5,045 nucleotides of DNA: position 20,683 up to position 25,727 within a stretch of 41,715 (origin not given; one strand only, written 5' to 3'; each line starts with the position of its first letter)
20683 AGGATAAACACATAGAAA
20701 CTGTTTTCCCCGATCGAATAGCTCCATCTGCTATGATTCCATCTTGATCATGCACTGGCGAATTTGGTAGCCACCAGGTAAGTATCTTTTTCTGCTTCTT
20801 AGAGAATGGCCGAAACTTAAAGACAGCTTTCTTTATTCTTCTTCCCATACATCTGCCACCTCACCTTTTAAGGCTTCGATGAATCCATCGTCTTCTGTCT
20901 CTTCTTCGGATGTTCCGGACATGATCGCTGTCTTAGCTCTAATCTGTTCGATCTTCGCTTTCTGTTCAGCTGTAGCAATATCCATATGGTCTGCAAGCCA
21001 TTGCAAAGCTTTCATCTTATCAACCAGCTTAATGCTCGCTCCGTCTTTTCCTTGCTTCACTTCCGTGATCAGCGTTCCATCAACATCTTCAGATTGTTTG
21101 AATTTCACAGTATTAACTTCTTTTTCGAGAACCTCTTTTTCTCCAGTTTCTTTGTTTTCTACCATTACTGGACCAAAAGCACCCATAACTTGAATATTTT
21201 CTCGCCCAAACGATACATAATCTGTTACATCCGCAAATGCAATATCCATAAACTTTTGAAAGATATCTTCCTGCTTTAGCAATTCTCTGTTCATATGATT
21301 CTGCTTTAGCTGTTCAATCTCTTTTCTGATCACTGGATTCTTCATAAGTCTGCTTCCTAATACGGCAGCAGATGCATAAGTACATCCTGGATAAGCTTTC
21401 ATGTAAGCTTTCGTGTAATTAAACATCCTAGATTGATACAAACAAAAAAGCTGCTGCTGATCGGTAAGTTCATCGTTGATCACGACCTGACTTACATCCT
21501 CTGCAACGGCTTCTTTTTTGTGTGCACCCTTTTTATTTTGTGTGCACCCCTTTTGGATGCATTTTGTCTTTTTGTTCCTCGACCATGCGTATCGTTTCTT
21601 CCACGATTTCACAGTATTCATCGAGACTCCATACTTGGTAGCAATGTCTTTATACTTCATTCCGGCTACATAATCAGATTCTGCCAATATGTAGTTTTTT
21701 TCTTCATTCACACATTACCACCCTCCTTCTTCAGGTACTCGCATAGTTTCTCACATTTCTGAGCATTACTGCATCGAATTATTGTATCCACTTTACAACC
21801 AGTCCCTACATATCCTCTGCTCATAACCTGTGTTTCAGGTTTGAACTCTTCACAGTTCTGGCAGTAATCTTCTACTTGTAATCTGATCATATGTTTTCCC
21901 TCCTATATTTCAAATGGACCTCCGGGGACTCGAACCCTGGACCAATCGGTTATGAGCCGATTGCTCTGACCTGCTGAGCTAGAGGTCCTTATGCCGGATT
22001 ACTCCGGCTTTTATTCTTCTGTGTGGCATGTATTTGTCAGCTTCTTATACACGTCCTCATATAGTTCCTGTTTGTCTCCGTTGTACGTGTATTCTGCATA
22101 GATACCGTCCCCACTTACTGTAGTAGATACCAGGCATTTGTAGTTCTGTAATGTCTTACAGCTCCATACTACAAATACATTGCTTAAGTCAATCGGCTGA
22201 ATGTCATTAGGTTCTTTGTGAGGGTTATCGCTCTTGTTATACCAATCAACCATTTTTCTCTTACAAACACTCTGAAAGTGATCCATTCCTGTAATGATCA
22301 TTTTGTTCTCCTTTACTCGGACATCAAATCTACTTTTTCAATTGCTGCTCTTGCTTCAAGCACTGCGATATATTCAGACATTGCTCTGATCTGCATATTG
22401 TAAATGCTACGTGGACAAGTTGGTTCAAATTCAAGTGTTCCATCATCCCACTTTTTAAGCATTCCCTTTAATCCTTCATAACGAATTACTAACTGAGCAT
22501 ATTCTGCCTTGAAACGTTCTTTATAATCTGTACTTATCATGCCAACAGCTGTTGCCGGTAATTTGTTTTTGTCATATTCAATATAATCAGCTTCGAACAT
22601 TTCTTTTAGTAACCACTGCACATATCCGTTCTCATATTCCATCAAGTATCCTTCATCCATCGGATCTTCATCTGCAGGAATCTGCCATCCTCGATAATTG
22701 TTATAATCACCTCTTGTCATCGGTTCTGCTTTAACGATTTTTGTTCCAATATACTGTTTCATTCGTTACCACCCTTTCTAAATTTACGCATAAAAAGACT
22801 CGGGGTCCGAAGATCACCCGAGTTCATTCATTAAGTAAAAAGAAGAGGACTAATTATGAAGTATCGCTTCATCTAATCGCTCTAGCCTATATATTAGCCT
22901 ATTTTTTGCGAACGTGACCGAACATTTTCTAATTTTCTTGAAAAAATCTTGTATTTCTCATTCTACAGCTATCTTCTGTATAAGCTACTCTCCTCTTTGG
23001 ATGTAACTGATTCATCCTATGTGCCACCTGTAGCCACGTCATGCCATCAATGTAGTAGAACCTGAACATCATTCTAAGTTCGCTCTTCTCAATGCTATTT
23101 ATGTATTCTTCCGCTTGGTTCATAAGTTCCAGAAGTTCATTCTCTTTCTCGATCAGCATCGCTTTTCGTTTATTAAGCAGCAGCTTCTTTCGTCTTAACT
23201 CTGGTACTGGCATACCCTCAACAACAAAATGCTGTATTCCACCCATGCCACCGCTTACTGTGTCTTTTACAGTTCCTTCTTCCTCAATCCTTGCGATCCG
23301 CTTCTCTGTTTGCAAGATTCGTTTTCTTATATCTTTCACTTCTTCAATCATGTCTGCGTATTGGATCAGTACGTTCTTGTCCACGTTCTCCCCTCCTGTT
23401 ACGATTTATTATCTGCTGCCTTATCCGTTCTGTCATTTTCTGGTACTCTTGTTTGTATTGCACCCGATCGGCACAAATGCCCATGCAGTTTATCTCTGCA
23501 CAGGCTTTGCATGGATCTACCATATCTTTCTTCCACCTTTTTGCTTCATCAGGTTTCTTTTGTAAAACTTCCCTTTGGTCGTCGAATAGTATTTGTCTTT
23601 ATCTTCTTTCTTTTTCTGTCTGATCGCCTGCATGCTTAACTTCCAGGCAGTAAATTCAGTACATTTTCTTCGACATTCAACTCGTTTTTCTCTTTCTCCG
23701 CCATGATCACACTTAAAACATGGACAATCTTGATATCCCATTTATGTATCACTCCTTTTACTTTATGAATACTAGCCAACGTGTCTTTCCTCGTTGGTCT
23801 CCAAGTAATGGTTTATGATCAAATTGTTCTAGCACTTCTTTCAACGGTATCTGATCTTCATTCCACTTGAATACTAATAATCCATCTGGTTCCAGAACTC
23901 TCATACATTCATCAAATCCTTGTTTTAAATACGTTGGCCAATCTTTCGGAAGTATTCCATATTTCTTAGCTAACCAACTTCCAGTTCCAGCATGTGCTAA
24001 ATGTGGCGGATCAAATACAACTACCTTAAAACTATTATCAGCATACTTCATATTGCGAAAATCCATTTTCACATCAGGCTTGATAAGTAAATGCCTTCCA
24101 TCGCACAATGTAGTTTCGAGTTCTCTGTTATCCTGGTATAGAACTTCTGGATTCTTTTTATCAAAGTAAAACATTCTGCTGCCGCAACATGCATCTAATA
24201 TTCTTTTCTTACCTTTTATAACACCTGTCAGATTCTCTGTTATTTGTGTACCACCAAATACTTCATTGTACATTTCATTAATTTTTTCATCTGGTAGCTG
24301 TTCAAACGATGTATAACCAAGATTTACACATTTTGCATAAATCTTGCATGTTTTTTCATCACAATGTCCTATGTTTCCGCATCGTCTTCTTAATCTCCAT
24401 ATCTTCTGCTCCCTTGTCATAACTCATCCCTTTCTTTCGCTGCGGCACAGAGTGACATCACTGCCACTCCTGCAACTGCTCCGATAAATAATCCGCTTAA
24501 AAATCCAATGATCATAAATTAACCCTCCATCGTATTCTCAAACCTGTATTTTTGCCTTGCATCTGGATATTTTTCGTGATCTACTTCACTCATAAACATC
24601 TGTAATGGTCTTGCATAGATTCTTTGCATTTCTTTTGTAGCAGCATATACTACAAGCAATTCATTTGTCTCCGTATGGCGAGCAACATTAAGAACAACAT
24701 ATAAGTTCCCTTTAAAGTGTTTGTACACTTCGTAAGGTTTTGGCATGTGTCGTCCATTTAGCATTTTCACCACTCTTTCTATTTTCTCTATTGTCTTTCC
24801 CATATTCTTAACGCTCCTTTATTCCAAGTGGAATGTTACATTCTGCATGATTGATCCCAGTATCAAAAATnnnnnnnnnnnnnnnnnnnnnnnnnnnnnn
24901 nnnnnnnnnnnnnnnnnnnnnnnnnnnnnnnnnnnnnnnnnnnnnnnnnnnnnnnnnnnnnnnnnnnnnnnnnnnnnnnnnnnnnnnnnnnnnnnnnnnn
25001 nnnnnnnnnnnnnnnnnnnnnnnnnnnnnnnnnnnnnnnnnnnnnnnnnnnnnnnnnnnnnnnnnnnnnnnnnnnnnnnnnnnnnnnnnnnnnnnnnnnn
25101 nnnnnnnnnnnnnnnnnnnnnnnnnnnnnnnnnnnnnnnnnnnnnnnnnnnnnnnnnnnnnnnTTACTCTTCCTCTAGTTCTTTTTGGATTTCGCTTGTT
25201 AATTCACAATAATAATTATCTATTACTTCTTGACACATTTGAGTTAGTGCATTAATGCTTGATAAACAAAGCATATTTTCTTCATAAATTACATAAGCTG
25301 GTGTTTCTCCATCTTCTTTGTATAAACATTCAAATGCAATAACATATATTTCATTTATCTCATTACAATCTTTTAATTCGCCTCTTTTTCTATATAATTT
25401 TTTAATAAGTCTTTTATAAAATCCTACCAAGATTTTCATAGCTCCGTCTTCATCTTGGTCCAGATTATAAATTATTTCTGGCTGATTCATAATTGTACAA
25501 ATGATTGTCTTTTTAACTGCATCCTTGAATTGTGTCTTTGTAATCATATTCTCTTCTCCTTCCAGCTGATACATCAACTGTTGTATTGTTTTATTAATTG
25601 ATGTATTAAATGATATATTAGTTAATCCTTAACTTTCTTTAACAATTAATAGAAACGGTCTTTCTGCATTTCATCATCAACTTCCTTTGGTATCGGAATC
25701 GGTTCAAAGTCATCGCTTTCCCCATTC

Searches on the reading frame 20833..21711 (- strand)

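Call 54: search_protein_families(library=pfam, proteins=[window:20833-21711:-], max_evalue=0.001)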
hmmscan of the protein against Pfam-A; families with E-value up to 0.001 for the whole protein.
window:20833-21711:- (292 aa): 7 families
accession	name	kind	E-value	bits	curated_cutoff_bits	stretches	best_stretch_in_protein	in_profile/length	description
PF03592.21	Terminase_2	-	1.3e-36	126.7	26.1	1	82-255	1-138/141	Terminase small subunit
PF13384.12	HTH_23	-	2.5e-06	27.5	24.6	1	16-41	16-41/50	Homeodomain-like domain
PF06056.18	Terminase_5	-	1.9e-05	24.9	20.3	1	14-46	10-42/58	Putative ATPase subunit of terminase (gpP-like)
PF10668.15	Phage_terminase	-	3.2e-05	24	22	1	18-59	23-65/67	Phage terminase small subunit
PF08281.18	Sigma70_r4_2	-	0.0001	22.3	25.7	1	14-40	23-49/54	Sigma-70, region 4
PF13518.12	HTH_28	-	0.00028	21.3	25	0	14-41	9-36/52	Helix-turn-helix domain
PF01527.26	HTH_Tnp_1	-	0.00086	19.9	24.1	0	3-42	10-48/75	Transposase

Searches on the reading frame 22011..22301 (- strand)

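Call 54: search_protein_families(library=pfam, proteins=[window:22011-22301:-], max_evalue=0.001)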
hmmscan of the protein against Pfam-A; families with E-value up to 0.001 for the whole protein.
window:22011-22301:- (96 aa): 1 family
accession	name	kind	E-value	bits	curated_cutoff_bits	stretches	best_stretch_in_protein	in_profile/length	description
PF19791.4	DUF6275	-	2.8e-30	104.4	22.6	1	11-94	2-80/81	Family of unknown function (DUF6275)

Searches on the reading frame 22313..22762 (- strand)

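Call 54: search_protein_families(library=pfam, proteins=[window:22313-22762:-], max_evalue=0.001)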
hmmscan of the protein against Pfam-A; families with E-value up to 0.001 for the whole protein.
window:22313-22762:- (149 aa): 1 family
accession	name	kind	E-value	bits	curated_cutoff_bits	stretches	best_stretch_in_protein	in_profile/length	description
PF21825.2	crAss001_48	-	2.6e-19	69.3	24.8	1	79-140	2-60/61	crAss001_48 related protein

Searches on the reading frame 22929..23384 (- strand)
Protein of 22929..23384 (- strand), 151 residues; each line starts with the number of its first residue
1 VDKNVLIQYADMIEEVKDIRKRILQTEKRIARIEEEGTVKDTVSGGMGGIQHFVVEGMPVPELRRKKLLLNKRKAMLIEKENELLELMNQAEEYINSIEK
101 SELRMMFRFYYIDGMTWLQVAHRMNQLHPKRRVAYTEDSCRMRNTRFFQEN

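Call 53: search_protein_families(library=phrogs, proteins=[window:22929-23384:-], max_evalue=0.001)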
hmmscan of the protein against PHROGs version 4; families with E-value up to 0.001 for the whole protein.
window:22929-23384:- (151 aa): 2 families
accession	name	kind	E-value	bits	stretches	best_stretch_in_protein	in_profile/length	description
phrog_36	-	transcription regulation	3.8e-15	57.1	1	4-149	58-181/220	transcriptional regulator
phrog_34228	-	unknown function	0.00091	20.2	1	65-100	15-46/46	-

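Call 54: search_protein_families(library=pfam, proteins=[window:22929-23384:-], max_evalue=0.001)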
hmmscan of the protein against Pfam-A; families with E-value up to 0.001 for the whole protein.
window:22929-23384:- (151 aa): 0 families

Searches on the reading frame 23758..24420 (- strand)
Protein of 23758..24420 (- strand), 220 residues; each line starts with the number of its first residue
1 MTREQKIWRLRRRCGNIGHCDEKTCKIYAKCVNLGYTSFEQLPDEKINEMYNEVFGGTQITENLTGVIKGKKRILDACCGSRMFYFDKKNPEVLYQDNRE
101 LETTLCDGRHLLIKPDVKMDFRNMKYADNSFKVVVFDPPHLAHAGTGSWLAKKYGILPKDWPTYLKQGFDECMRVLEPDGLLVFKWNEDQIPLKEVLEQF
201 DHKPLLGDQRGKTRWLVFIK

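Call 53: search_protein_families(library=phrogs, proteins=[window:23758-24420:-], max_evalue=0.001)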
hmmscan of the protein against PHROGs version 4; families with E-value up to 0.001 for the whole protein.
window:23758-24420:- (220 aa): 7 families
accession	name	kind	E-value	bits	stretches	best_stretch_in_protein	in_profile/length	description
phrog_954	-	other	3.7e-77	259.6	1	62-220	42-201/229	DNA methyltransferase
phrog_11564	-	other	2.5e-42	144.3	1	70-160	3-93/117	DNA methyltransferase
phrog_6151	-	other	1.8e-35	122.3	1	124-220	1-98/117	DNA methyltransferase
phrog_7811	-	other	3.7e-10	40.5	1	70-98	2-30/41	methyltransferase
phrog_24333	-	other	4.8e-07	30.4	1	114-187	85-166/238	DNA methyltransferase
phrog_11619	-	other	6.6e-05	23.4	1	118-195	72-148/186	DNA methyltransferase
phrog_67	-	other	0.00029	21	1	125-184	137-194/743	DNA methyltransferase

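Call 54: search_protein_families(library=pfam, proteins=[window:23758-24420:-], max_evalue=0.001)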
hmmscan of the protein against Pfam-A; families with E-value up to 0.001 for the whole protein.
window:23758-24420:- (220 aa): 0 families

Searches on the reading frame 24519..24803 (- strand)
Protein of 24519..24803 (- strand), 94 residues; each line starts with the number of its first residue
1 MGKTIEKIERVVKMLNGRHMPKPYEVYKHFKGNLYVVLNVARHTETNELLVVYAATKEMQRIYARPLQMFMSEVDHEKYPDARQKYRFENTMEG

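Call 54: search_protein_families(library=pfam, proteins=[window:24519-24803:-], max_evalue=0.001)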
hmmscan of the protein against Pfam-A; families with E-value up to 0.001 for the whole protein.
window:24519-24803:- (94 aa): 1 family
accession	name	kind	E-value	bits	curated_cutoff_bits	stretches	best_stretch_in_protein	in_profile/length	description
PF07866.17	DUF1653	-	8.7e-23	80.9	23.5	1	26-89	2-61/62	Protein of unknown function (DUF1653)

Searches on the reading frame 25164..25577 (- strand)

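Call 7: search_protein_families(library=pfam, proteins=[window:25164-25577:-], max_evalue=0.01)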
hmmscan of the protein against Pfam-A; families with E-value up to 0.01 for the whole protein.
window:25164-25577:- (137 aa): 1 family
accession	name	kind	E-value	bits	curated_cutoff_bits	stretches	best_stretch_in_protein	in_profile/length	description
PF02637.23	GatB_Yqey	-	5.1e-06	26.9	27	0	81-122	65-105/148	GatB domain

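Call 53: search_protein_families(library=phrogs, proteins=[window:25164-25577:-], max_evalue=0.001)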
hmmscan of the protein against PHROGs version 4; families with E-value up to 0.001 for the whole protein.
window:25164-25577:- (137 aa): 0 families
